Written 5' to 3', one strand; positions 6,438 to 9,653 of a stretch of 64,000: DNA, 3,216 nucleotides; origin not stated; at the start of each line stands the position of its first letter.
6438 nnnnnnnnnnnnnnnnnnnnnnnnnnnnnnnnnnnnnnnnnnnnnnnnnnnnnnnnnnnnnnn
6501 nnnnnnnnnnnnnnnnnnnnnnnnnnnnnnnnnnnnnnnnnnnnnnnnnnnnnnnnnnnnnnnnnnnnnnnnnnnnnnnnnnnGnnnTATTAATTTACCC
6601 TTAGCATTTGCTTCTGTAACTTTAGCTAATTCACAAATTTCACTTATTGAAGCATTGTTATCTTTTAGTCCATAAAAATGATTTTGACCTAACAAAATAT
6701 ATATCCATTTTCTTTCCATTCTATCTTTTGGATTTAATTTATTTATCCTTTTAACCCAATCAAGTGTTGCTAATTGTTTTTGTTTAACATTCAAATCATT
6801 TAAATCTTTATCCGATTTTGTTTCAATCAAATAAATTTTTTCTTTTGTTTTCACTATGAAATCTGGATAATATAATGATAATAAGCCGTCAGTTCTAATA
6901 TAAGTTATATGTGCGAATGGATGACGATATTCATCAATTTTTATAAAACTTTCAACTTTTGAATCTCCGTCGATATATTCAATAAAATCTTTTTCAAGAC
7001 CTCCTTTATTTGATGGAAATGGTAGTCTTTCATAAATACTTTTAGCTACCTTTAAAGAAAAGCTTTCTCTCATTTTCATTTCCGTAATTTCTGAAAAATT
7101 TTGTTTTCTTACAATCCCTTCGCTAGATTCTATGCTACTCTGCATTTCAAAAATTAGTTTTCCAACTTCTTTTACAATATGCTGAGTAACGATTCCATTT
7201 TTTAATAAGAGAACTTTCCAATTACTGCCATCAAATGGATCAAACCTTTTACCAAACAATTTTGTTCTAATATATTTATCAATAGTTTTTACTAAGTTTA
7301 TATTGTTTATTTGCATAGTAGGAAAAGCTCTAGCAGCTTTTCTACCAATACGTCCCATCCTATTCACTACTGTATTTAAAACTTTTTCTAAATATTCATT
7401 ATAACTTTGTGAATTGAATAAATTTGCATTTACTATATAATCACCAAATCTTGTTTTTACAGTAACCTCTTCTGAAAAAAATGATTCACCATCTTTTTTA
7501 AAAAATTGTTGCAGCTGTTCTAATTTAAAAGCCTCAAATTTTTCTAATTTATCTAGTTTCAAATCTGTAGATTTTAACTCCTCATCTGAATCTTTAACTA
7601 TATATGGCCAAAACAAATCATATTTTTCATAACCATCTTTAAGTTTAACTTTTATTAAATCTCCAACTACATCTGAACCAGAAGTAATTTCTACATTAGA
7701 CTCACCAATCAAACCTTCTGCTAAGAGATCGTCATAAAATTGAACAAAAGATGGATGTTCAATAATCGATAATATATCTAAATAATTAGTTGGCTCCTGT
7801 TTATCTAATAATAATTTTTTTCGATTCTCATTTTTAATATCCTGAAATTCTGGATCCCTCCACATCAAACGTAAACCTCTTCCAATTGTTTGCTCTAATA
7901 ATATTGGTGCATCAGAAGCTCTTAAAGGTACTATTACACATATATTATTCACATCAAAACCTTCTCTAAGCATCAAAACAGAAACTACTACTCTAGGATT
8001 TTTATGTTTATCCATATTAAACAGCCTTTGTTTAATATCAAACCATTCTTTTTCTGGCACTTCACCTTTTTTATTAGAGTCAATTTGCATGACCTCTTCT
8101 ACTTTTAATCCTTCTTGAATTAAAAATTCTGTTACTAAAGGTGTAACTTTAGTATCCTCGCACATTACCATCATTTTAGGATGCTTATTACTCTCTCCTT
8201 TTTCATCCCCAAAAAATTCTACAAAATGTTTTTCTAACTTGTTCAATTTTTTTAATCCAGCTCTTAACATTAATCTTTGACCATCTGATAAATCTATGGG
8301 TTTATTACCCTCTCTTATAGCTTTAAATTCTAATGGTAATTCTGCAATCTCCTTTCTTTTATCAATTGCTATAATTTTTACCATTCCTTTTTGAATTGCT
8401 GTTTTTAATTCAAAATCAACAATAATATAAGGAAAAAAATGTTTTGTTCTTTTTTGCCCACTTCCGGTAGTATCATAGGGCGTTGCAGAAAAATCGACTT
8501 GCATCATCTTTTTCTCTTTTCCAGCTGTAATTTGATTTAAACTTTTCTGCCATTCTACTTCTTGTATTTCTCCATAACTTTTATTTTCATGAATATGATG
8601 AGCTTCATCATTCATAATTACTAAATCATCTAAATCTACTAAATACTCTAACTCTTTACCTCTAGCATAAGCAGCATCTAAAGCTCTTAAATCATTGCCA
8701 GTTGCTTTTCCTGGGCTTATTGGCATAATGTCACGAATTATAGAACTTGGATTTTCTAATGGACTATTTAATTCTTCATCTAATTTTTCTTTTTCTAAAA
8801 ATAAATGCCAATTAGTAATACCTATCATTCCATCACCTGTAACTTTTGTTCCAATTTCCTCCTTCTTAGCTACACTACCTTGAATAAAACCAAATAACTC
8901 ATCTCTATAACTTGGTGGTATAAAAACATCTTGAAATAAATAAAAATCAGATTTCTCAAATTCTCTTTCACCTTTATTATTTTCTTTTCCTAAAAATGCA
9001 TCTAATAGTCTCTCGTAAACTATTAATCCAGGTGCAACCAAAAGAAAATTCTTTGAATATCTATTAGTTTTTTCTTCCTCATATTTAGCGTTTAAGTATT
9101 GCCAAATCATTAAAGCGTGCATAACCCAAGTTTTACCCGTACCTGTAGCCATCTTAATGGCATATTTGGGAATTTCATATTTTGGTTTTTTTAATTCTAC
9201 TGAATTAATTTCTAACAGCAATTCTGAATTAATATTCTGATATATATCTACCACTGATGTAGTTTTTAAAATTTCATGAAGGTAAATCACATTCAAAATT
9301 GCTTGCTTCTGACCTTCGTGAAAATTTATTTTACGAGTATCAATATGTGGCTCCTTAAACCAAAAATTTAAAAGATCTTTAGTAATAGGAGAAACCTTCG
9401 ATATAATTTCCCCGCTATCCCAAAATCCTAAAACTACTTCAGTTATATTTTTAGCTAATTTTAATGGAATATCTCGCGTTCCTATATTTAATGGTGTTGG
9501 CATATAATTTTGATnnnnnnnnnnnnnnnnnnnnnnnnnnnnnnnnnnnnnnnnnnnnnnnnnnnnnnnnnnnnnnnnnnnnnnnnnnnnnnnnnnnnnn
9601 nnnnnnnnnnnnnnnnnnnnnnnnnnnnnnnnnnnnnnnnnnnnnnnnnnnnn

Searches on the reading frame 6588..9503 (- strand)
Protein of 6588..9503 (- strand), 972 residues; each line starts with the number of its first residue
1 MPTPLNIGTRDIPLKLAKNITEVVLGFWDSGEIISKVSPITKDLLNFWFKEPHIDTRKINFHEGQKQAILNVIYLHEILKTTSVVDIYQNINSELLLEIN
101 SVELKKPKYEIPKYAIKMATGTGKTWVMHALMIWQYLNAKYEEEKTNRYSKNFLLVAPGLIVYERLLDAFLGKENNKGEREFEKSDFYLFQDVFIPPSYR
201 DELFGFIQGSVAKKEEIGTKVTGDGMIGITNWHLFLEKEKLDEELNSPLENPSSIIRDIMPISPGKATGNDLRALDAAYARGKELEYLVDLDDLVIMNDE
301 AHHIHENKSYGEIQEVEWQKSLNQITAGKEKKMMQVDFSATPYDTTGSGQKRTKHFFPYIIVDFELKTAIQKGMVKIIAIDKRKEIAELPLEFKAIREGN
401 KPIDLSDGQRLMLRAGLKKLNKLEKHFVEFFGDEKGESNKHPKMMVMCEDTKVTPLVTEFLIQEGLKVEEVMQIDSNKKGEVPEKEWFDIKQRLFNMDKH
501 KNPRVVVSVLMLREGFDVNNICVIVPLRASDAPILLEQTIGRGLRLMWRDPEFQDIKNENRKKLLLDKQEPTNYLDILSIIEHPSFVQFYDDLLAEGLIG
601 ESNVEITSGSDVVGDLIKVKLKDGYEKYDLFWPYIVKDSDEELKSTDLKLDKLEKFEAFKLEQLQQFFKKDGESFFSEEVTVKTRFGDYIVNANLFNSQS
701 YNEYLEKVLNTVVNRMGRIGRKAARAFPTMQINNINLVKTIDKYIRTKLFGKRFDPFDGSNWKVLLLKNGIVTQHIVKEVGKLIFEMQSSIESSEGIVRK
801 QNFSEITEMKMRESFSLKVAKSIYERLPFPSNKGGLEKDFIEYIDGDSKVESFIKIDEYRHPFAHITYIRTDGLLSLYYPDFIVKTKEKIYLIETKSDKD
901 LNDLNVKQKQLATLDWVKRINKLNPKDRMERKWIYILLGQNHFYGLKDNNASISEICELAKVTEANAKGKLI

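Call 9: search_protein_families(library=pfam, proteins=[window:6588-9503:-])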
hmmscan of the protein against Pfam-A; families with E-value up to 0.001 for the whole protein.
window:6588-9503:- (972 aa): 2 families
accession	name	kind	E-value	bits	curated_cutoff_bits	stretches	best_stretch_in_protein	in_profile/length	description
PF04851.21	ResIII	-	4.2e-15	56.5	22.5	1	60-343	3-163/164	Type III restriction enzyme, res subunit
PF00271.37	Helicase_C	-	5.9e-05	23.7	23.5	1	427-545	10-108/110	Helicase conserved C-terminal domain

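Call 10: search_protein_families(library=padloc, proteins=[window:6588-9503:-])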
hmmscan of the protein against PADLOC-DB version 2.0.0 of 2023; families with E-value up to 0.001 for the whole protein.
window:6588-9503:- (972 aa): 4 families
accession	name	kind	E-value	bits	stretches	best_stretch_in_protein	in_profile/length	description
PDLC03648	REase_III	-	2e-26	90.4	1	282-548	122-356/871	Type III restriction enzyme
PDLC03647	REase_III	-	2.1e-06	24.2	0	503-547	507-551/989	Type III restriction enzyme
PDLC03649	REase_III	-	1.2e-05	21.5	1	489-599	483-591/973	Type III restriction enzyme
PDLC03042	REase_I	-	1.9e-05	20.3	1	490-547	774-831/1170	Type I restriction enzyme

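Call 11: search_protein_families(library=ncbifam, proteins=[window:6588-9503:-])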
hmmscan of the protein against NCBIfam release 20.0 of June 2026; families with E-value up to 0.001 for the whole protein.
window:6588-9503:- (972 aa): 4 families
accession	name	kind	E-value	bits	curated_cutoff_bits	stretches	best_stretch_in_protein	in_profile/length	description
NF046055.1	restr_BPTD_3080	equivalog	5.2e-61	206.7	800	4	28-167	81-207/970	BPTD_3080 family restriction endonuclease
NF008521.0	PRK11448.1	equivalog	6.6e-08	31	729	1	493-546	747-800/1123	type I restriction-modification system endonuclease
NF012027.0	PRK15483.1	equivalog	2.5e-05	22.4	564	1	491-547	486-546/986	type III restriction-modification system endonuclease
NF053632.1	heli_RadD_YejH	equivalog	4.2e-05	22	720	1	491-547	287-343/573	DNA repair helicase RadD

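Call 30: search_solved_structures(query=window:6588-9503:-, max_evalue=0.01)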
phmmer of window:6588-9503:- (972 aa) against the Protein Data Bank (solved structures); distinct sequences matched with E-value up to 0.01: 0.

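Call 59: find_homologous_proteins(query=window:6588-9503:-)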
Query window:6588-9503:- (972 aa): 4694 proteins with E <= 0.001 among 8000 candidates; the best 120 are listed.
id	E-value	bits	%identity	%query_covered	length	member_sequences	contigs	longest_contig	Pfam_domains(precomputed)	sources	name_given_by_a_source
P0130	0.0e+0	2187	100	100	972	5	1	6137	PF04851.22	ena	-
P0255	0.0e+0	1965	88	100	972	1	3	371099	PF00271.38,PF04851.22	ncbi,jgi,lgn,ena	-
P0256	0.0e+0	1547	68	100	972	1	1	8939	PF04851.22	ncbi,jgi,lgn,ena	-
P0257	0.0e+0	1547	68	100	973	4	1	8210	PF04851.22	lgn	-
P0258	0.0e+0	1543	68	100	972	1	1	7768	PF04851.22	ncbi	-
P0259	0.0e+0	1543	69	100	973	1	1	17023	PF04851.22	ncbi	-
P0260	0.0e+0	1538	67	100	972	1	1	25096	PF04851.22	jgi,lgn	-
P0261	0.0e+0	1538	67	100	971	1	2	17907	PF04851.22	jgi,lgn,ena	-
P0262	0.0e+0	1530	67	100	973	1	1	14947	PF04851.22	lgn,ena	-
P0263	0.0e+0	1530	68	100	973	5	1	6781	PF04851.22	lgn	-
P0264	0.0e+0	1528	67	100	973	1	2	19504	PF04851.22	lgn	-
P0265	0.0e+0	1527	67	100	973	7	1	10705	PF04851.22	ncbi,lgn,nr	ncbi:MAG: DEAD/DEAH box helicase family protein [Candidatus Staskawiczbacteria bacterium]|nr:DEAD/DE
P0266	0.0e+0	1526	67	100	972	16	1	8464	PF04851.22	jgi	-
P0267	0.0e+0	1524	67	100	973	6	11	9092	PF04851.22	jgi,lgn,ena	-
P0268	0.0e+0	1523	66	100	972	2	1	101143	PF04851.22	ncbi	-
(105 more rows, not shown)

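Call 76: predict_structure(alignment_id=A3)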
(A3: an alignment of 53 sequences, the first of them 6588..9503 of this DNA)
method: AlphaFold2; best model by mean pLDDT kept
length: 972 residues; sequences in the alignment: 53
mean_pLDDT: 67.8   pTM: 0.50
mean pLDDT of the five models: 67.8, 67.4, 67.1, 62.8, 61.5
residues with pLDDT >= 90: 120; 70-90: 384; 50-70: 260; < 50: 208
segments of 3 or more residues with pLDDT < 50: 1-8, 212-247, 257-272, 303-315, 347-351, 373-389, 511-519, 521-550, 593-614, 677-690, 716-729, 970-972
pLDDT, mean of each block of 10 residues (from residue 1): 39 87 91 90 93 81 89 93 88 75 73 81 75 89 81 67 64 68 79 87 72 37 26 42 42 49 37 52 65 78 42 49 70 83 57 71 70 47 47 71 78 73 63 62 66 82 82 61 56 52 67 35 38 29 38 58 57 53 53 43 35 61 90 69 58 76 68 47 36 64 76 53 45 73 87 80 65 75 68 65 87 85 90 77 92 89 80 73 94 86 79 86 89 91 87 90 67 41
secondary structure, 60 per line:
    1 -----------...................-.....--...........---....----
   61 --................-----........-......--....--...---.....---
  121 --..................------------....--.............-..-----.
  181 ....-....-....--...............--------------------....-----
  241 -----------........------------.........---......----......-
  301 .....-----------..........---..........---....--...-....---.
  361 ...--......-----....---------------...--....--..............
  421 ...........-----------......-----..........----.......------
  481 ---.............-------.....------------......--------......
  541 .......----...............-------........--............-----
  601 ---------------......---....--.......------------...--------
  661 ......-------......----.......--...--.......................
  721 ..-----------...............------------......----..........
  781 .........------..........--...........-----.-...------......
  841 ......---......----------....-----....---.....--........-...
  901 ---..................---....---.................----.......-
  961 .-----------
elements in order (helices of 4 or more, strands of 3 or more residues): H12-30 H32-36 H39-49 H53-56 H63-78 H84-91 H93-98 H101-104 E113-117 H123-140 E153-156 H159-171 H186-189 H191-194 H197-211 E232-235 H252-259 H272-280 H284-289 E294-299 H301-305 H317-326 E333-339 E343-346 E353-356 E360-363 H366-371 E377-380 E396-398 E401-404 H407-431 E443-448 H454-463 E471-474 H484-496 E504-508 E521-526 H535-547 H552-566 H574-581 H584-595 E616-621 H625-628 E631-637 H661-666 E674-679 E684-690 H698-722 H734-748 H761-766 H771-789 E796-802 E808-812 E816-818 E826-828 H835-846 E850-855 E866-869 E875-878 E882-886 E889-896 H904-921 H925-928 E932-939 H940-948 H953-959

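Call 78: fold_search(model_id=the predicted structure, library=pdb)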
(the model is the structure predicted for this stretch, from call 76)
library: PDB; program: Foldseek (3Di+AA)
matches with E <= 10: 1015; with E <= 0.001: 1
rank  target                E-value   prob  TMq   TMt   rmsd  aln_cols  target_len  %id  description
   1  8h5z_A                3.8e-04  0.98  0.11  0.17  10.2       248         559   14  Crystal structure of RadD/ATP analogue complex (released 2023-10-18)
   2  4xqk_B                5.5e-03  0.87  0.13  0.09  11.9       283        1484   13  ATP-dependent Type ISP restriction-modification enzyme LlaBIII bound to DNA (released 2015-09-16)
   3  9ut6_A                1.6e-02  0.28  0.11  0.15  19.1       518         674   11  The helicase module of the helicase-primase complex from HHV1 bound with ssDNA and pritelivir (released 2026-04-08)
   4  9n6h_K                1.7e-02  0.63  0.11  0.13  12.8       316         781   12  2.54 A S.cerevisiae Chd1[L886G/L889G/L891G]-nucleosome 1:1 complex (released 2025-06-11)
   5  9dou_A                1.9e-02  0.89  0.08  0.08   8.9       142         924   15  Taeniopygia guttata R2 retrotransposon (R2Tg) initiating target-primed reverse transcription (released 2025-05-21)
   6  7vcs_A                3.5e-02  0.15  0.07  0.09  31.8       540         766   10  Human p97 double hexamer conformer II with ATPgammaS bound (released 2022-03-02)
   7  8u8i_F                3.5e-02  0.13  0.07  0.12  29.4       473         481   10  Cdc48-Shp1 unfolding native substrate, Class 4 (released 2024-11-06)
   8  9e1u_W                3.9e-02  0.47  0.12  0.22  14.8       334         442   13  Snf2h bound nucleosome complex - ClassC1 (released 2025-01-22)
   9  8u9c_F                4.6e-02  0.12  0.07  0.12  28.9       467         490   11  Cdc48-Shp1 unfolding native substrate, Class 5 (released 2024-11-06)
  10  8ua1_E                4.9e-02  0.11  0.06  0.11  25.5       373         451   12  Cdc48-Shp1 unfolding native substrate, Class 9 (released 2024-11-06)
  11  9ut5_A                5.2e-02  0.18  0.11  0.14  19.1       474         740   10  The helicase-primase complex from HHV1 bound with ssDNA and pritelivir (released 2026-04-08)
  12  9n6i_L                6.1e-02  0.47  0.12  0.14  11.1       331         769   12  2.61 A S.cerevisiae Chd1[L886G/L889G/L891G]-nucleosome 2:1 complex (released 2025-06-11)
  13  8u8i_E                6.1e-02  0.11  0.06  0.11  23.6       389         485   10  Cdc48-Shp1 unfolding native substrate, Class 4 (released 2024-11-06)
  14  8u9z_F                6.1e-02  0.11  0.07  0.11  23.9       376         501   12  Cdc48-Shp1 unfolding native substrate, Class 7 (released 2024-11-06)
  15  7lmz_F                6.4e-02  0.12  0.07  0.08  26.4       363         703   12  Cryo-EM structure of human p97 in complex with Npl4/Ufd1 and Ub6 (Class 1) (released 2021-09-15)
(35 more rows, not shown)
